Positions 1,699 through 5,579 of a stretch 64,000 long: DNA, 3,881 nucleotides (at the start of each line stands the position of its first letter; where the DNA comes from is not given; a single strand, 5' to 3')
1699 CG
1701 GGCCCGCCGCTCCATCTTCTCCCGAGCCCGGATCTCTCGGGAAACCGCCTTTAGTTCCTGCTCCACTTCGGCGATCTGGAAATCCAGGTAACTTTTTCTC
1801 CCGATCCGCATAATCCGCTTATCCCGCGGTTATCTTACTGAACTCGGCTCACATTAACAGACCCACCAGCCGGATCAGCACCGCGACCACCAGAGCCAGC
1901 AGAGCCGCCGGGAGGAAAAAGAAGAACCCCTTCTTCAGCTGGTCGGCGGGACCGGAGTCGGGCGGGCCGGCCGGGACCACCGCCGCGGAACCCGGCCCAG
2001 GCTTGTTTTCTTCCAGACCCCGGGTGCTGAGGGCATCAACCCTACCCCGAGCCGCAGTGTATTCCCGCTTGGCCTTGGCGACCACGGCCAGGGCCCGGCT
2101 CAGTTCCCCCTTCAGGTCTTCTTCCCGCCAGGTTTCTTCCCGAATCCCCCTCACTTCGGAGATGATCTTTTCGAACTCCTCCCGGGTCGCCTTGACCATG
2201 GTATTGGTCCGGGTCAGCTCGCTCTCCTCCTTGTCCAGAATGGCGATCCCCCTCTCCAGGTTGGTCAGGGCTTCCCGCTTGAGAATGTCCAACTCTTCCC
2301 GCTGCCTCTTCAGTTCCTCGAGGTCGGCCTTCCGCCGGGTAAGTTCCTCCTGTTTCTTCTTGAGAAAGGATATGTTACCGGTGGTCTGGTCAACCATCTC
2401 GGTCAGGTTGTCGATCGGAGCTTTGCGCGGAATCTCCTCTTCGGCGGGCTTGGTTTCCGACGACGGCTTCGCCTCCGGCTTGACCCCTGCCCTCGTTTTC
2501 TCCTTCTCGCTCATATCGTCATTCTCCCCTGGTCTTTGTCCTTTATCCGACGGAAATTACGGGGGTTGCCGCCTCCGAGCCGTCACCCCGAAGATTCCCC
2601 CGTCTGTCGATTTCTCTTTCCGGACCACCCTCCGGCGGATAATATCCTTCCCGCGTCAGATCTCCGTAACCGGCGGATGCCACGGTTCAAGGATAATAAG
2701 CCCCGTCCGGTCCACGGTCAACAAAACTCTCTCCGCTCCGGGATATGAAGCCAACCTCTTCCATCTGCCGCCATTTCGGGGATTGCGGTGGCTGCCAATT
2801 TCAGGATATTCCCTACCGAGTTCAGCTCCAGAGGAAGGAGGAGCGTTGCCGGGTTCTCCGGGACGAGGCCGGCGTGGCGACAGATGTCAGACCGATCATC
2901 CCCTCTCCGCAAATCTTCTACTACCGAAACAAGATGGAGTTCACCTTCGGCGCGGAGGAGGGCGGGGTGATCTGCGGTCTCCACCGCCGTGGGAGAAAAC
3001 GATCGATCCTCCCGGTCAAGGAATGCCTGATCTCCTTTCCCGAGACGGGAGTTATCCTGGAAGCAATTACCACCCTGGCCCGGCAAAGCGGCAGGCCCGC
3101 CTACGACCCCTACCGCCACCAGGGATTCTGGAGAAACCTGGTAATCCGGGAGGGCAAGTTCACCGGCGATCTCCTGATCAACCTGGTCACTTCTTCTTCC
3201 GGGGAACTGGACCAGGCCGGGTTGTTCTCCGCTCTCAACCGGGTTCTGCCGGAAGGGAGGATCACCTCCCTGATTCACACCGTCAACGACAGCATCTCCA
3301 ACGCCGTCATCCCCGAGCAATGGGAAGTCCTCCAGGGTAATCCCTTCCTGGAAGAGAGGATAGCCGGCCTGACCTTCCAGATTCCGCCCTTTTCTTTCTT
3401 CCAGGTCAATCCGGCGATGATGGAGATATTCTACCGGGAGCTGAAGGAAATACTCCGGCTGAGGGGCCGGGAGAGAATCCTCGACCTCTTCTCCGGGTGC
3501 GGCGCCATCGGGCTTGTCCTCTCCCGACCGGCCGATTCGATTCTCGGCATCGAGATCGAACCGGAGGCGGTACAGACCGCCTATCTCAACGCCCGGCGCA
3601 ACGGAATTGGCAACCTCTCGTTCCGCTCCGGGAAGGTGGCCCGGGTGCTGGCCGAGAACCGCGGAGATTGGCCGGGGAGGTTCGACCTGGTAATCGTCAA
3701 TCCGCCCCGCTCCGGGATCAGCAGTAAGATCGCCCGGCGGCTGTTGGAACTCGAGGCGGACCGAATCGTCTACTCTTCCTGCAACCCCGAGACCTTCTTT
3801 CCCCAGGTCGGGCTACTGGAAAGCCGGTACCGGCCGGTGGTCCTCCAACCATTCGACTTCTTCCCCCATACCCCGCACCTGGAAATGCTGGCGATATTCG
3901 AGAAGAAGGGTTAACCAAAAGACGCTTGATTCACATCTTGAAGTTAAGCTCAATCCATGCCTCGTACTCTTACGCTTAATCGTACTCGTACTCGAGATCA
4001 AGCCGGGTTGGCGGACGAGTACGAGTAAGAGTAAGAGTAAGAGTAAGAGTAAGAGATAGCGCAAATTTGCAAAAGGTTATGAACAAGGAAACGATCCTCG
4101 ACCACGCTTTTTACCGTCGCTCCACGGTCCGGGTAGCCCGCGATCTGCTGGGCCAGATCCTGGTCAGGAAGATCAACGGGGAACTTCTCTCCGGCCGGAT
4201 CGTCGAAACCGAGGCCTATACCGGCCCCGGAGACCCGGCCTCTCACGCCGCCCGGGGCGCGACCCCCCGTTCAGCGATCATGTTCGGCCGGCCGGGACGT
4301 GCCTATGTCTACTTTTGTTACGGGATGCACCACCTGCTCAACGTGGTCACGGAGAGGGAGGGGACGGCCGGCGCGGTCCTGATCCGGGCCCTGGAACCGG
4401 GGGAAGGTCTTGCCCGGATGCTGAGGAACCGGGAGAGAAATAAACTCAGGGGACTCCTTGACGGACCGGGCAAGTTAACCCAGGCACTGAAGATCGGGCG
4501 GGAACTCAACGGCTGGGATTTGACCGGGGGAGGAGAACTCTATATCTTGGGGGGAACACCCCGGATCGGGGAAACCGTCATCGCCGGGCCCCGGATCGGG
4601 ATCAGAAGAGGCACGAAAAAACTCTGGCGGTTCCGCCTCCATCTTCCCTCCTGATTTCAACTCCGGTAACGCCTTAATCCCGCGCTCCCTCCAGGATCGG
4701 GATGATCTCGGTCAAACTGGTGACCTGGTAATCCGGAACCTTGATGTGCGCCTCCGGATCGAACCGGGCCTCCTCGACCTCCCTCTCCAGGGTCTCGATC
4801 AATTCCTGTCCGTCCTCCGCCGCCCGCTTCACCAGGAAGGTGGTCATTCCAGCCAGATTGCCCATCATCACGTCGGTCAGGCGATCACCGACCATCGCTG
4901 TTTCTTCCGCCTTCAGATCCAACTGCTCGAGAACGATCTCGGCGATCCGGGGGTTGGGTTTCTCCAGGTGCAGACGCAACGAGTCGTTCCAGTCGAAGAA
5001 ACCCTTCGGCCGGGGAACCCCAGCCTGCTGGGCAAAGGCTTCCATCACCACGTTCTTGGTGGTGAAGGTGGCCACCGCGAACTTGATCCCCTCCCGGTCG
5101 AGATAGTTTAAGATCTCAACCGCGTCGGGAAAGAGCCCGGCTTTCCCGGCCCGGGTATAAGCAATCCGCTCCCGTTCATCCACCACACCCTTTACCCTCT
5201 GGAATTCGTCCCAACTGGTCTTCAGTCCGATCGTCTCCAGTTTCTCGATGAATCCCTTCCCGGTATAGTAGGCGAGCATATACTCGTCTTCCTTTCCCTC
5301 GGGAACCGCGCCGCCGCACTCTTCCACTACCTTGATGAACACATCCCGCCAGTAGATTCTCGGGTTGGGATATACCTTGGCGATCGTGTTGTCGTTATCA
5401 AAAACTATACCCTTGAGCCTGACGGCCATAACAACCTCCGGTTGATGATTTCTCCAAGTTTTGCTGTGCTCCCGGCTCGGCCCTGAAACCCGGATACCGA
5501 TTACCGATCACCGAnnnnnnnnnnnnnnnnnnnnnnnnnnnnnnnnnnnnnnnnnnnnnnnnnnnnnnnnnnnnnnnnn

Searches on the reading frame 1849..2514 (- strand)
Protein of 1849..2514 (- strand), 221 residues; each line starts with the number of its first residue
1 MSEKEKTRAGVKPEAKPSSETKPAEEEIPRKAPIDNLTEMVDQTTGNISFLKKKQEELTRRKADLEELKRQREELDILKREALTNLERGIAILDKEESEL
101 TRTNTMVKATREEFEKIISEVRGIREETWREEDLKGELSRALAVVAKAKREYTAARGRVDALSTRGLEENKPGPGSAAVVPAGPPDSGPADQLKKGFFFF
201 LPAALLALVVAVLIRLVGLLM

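Call 7: search_protein_families(library=pfam, proteins=[window:1849-2514:-], max_evalue=0.001)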
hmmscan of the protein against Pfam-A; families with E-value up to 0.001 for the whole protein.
window:1849-2514:- (221 aa): 0 families

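Call 58: search_protein_families(library=ncbifam, proteins=[window:1849-2514:-], max_evalue=0.001)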
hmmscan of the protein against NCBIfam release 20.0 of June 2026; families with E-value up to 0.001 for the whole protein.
window:1849-2514:- (221 aa): 2 families
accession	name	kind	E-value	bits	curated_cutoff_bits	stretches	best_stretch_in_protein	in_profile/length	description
NF045780.1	TrlF_fam_ATP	equivalog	0.00013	20.8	350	1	22-138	443-562/944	TrlF family AAA-like ATPase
TIGR04523.1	Mplasa_alph_rch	subfamily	0.00037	18.5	270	1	35-143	506-620/745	helix-rich protein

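Call 66: search_protein_families(library=padloc, proteins=[window:1849-2514:-], max_evalue=0.001)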
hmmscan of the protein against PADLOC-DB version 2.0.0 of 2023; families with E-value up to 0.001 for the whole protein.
window:1849-2514:- (221 aa): 1 family
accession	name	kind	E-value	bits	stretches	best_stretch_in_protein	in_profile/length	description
PDLC02730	PbeC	-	0.0003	17.7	1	35-151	372-488/651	PbeC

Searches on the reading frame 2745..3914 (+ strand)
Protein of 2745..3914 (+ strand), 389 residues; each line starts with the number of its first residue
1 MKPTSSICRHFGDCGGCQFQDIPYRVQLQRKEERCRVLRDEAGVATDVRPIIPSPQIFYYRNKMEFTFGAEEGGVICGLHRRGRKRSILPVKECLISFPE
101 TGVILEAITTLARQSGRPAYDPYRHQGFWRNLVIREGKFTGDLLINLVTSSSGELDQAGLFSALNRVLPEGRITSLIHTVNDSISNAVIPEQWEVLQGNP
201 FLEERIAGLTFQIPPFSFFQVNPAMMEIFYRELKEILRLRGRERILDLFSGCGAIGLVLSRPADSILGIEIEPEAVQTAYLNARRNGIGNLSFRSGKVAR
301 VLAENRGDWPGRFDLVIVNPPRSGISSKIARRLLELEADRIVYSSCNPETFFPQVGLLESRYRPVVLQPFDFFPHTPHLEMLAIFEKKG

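Call 7: search_protein_families(library=pfam, proteins=[window:2745-3914:+], max_evalue=0.001)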
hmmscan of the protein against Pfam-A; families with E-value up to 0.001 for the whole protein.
window:2745-3914:+ (389 aa): 5 families
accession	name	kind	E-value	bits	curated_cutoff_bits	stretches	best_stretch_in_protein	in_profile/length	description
PF05958.17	tRNA_U5-meth_tr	-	9.3e-16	58.2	23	1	216-386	177-355/357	tRNA (Uracil-5-)-methyltransferase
PF13847.12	Methyltransf_31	-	6.1e-09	36.2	27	1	242-319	4-81/145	Methyltransferase domain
PF03602.21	Cons_hypoth95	-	4e-07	30.3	24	1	242-322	42-123/182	Conserved hypothetical protein 95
PF05175.20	MTS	-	4.3e-07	30.2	23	1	238-332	28-121/170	Methyltransferase small domain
PF09445.16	Methyltransf_15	-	1.8e-06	28.1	22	1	243-327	2-86/165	RNA cap guanine-N2 methyltransferase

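Call 58: search_protein_families(library=ncbifam, proteins=[window:2745-3914:+], max_evalue=0.001)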
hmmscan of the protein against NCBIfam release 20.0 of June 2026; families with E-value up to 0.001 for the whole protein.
window:2745-3914:+ (389 aa): 17 families
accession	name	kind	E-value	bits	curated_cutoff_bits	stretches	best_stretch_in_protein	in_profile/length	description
TIGR00479.1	rumA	equivalog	2.2e-75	254.1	183.55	1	5-380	55-432/432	23S rRNA (uracil(1939)-C(5))-methyltransferase RlmD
NF002910.0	PRK03522.2-3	equivalog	2.7e-50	171.5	558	1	8-387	3-382/383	23S rRNA (uracil(747)-C(5))-methyltransferase RlmC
NF009639.0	PRK13168.1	equivalog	2.8e-46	158.3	458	2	205-387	264-445/446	23S rRNA (uracil(1939)-C(5))-methyltransferase RlmD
TIGR02085.1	meth_trns_rumB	equivalog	8.2e-46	156.7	429.5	1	12-386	8-373/374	23S rRNA (uracil(747)-C(5))-methyltransferase RlmC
NF002909.0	PRK03522.2-1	equivalog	1.2e-44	153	553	1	8-387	3-373/374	23S rRNA (uracil(747)-C(5))-methyltransferase RlmC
TIGR02143.1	trmA_only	equivalog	9.9e-16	57.7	334.65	1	213-387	169-351/352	tRNA (uridine(54)-C5)-methyltransferase TrmA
NF002913.0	PRK03522.2-6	equivalog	1.4e-12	47.7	537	1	314-384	268-337/342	23S rRNA (uracil(747)-C(5))-methyltransferase RlmC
TIGR03534.1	RF_mod_PrmC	equivalog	7.6e-11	41.9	199.1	1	240-321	85-165/253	peptide chain release factor N(5)-glutamine methyltransferase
NF011529.0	PRK14968.1-3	equivalog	4.5e-09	36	162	1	237-321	30-107/198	putative methyltransferase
NF053718.1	23SC1962Mtase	equivalog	4.5e-08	32.2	575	1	241-322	210-290/383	23S rRNA (cytosine(1962)-C(5))-methyltransferase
TIGR00536.1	hemK_fam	subfamily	7.2e-08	31.8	115.5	1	232-321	105-191/286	HemK family protein methyltransferase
TIGR02469.1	CbiT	equivalog_domain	1.2e-05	25.6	78.3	1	237-318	15-94/124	precorrin-6Y C5,15-methyltransferase (decarboxylating) subunit CbiT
NF001790.0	PRK00517.3-3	equivalog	2.4e-05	23.9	269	1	240-319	122-198/262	50S ribosomal protein L11 methyltransferase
TIGR00537.1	hemK_rel_arch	hypoth_equivalog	0.00012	21.8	87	1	234-322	12-92/179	HemK2/MTQ2 family protein methyltransferase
NF008823.0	PRK11873.1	subfamily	0.00015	21.4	263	1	235-301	71-140/272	arsenite methyltransferase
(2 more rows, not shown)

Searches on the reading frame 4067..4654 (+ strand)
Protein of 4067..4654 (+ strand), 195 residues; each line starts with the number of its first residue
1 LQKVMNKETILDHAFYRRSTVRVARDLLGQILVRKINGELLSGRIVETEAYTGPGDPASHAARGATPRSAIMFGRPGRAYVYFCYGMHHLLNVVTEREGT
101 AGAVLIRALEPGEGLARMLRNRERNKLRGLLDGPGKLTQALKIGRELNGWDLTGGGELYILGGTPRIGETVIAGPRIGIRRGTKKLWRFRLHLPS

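Call 7: search_protein_families(library=pfam, proteins=[window:4067-4654:+], max_evalue=0.001)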
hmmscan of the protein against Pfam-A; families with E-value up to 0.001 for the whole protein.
window:4067-4654:+ (195 aa): 1 family
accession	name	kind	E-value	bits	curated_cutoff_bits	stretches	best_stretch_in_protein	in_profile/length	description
PF02245.21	Pur_DNA_glyco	-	1.1e-65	220.8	27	1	15-191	2-177/181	Methylpurine-DNA glycosylase (MPG)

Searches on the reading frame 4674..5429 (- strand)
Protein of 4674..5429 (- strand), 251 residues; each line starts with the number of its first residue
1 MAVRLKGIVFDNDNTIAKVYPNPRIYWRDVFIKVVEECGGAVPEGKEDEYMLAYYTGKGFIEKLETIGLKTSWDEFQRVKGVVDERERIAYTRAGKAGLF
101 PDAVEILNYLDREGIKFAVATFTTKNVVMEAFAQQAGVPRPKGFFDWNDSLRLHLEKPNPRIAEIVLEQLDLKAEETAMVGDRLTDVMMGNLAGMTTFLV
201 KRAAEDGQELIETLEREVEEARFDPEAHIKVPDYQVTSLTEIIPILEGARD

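Call 7: search_protein_families(library=pfam, proteins=[window:4674-5429:-], max_evalue=0.001)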
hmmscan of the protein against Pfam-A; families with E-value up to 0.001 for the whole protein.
window:4674-5429:- (251 aa): 4 families
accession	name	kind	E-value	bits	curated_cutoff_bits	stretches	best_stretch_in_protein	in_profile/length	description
PF00702.32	Hydrolase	-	6.9e-22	79.2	26.4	1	6-194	2-191/191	haloacid dehalogenase-like hydrolase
PF13419.12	HAD_2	-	6.2e-14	52.9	23.8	1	8-200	1-178/178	Haloacid dehalogenase-like hydrolase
PF13242.12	Hydrolase_like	-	9.8e-13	48.3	22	1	156-211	3-59/75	HAD-hyrolase-like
PF09419.16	PGP_phosphatase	-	1.2e-06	28.7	20.4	0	173-201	135-164/168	Mitochondrial PGP phosphatase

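Call 20: find_encoding_contigs(protein=window:4674-5429:-, flank=10000, max_places=4)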
Protein window:4674-5429:- (251 aa): 1 contig read that carries it; 1 place shown.
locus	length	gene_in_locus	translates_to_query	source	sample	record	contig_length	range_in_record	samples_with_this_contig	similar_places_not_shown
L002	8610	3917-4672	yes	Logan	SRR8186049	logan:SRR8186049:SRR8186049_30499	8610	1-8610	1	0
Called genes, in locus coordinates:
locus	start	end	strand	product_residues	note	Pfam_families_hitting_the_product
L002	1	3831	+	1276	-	?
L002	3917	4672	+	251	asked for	PF00702:Hydrolase, PF09419:PGP_phosphatase (faint), PF13419:HAD_2, PF13242:Hydrolase_like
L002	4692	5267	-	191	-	PF02245:Pur_DNA_glyco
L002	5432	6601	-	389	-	PF05958:tRNA_U5-meth_tr, PF03602:Cons_hypoth95 (weak), PF05175:MTS (weak), PF09445:Methyltransf_15 (weak), PF13847:Methyltransf_31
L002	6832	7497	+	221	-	-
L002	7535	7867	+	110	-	-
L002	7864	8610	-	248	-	?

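Call 58: search_protein_families(library=ncbifam, proteins=[window:4674-5429:-], max_evalue=0.001)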
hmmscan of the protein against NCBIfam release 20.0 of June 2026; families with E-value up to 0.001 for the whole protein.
window:4674-5429:- (251 aa): 26 families (the best 25 are shown)
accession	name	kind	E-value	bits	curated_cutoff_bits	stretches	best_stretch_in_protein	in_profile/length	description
TIGR02253.1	CTE7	subfamily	7.9e-15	55.2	169.75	1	6-242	3-220/221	TIGR02253 family HAD-type hydrolase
TIGR01668.1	YqeG_hyp_ppase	hypoth_equivalog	3.6e-14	52.7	89.1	1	153-220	87-155/170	YqeG family HAD IIIA-type phosphatase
TIGR01662.1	HAD-SF-IIIA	subfamily_domain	4.6e-13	49.5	44.6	1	93-202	20-140/141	HAD-IIIA family hydrolase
NF009804.0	PRK13288.1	equivalog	9.6e-10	38.3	218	1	100-211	84-192/215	pyrophosphatase PpaX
NF008610.0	PRK11587.1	equivalog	2.1e-08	33.8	282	1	45-205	33-186/219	sugar phosphatase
TIGR01452.1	PGP_euk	subfamily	5.5e-08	32.6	201.95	1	155-240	200-277/279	phosphoglycolate/pyridoxal phosphate family phosphatase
TIGR01454.1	AHBA_synth_RP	hypoth_equivalog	6.1e-08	32.6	246.65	1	88-210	65-184/205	AHBA synthesis associated protein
TIGR02254.1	YjjG_YfnB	equivalog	6.3e-08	32.4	159.9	1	94-202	93-198/223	YjjG family noncanonical pyrimidine nucleotidase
TIGR02247.1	HAD-1A3-hyp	subfamily_domain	9.1e-08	32.1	125.4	1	87-210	83-205/211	epoxide hydrolase N-terminal domain-like phosphatase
TIGR01656.1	Histidinol-ppas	subfamily_domain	1.9e-07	31.1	84.15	1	119-200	63-146/149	histidinol-phosphate phosphatase domain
NF009695.0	PRK13222.1-2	equivalog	2.2e-07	30.6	225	1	95-201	91-194/226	phosphoglycolate phosphatase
TIGR01428.1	HAD_type_II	equivalog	3.1e-07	30.6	125.4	1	96-206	89-196/197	haloacid dehalogenase type II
NF053830.1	RUBPPhHalo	equivalog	5e-07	29.6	330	1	99-210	104-213/234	ribulose-1,5-bisphosphate 5-phosphatase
TIGR01509.1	HAD-SF-IA-v3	subfamily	1.5e-06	28.4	29.4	1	152-200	106-154/154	HAD-IA family hydrolase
TIGR01460.1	HAD-SF-IIA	subfamily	2e-06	27.8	100.15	1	157-201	197-244/246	HAD-IIA family hydrolase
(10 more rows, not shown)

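Call 66: search_protein_families(library=padloc, proteins=[window:4674-5429:-], max_evalue=0.001)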
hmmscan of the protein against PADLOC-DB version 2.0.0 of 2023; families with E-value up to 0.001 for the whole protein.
window:4674-5429:- (251 aa): 0 families
